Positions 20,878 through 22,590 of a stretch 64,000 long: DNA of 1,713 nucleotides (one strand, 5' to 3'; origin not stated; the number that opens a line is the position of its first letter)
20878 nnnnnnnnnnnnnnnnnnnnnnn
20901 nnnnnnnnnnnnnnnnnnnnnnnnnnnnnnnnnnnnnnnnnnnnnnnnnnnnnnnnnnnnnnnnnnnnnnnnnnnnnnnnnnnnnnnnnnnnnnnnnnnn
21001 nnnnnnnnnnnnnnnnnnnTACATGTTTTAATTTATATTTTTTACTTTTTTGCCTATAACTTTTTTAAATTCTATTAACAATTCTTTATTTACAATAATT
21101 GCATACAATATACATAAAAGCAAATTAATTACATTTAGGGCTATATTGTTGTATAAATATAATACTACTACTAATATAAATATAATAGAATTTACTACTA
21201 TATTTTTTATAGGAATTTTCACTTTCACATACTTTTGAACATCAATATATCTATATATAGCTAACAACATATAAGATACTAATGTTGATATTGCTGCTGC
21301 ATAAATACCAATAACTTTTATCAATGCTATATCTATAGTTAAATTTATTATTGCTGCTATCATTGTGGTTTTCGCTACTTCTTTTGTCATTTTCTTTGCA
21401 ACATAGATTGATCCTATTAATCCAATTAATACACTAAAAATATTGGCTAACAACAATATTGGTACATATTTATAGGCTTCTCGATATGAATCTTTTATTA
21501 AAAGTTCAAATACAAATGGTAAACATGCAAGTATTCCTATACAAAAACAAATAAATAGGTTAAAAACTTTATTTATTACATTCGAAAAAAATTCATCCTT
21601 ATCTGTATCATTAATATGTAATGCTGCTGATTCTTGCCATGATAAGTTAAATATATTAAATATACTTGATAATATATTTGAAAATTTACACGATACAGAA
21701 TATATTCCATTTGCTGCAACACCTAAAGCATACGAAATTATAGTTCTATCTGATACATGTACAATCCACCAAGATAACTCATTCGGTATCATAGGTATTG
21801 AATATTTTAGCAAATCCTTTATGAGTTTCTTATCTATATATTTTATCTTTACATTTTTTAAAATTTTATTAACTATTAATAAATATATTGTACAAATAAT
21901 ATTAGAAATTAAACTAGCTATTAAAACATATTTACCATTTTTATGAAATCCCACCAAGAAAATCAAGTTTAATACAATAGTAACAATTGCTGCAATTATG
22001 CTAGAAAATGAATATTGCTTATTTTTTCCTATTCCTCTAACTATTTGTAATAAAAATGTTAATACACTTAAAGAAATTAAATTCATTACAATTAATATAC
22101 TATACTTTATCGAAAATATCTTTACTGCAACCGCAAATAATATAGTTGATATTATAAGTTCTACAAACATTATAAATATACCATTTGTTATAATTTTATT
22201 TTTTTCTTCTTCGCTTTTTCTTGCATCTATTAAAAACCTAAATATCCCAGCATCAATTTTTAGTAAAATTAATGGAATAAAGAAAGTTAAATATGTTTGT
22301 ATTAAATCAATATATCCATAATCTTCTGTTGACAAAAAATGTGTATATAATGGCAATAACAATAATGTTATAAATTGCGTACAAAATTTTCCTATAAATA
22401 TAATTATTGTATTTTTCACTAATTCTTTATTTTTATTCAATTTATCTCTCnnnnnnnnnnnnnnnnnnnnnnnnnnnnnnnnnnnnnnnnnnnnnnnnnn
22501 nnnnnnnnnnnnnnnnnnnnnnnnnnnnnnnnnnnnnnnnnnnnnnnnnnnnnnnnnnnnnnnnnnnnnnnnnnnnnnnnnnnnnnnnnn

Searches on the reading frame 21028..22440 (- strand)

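Call 8: search_protein_families(library=pfam, proteins=[window:21028-22440:-], max_evalue=0.001)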
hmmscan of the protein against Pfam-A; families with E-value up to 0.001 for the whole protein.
window:21028-22440:- (470 aa): 2 families
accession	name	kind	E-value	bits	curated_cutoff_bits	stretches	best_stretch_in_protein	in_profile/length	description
PF01943.22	Polysacc_synt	-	4.1e-24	85.9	28.2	1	7-264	1-261/274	Polysaccharide biosynthesis protein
PF13440.11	Polysacc_synt_3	-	9.9e-11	41.8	23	1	35-261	5-228/293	Polysaccharide biosynthesis protein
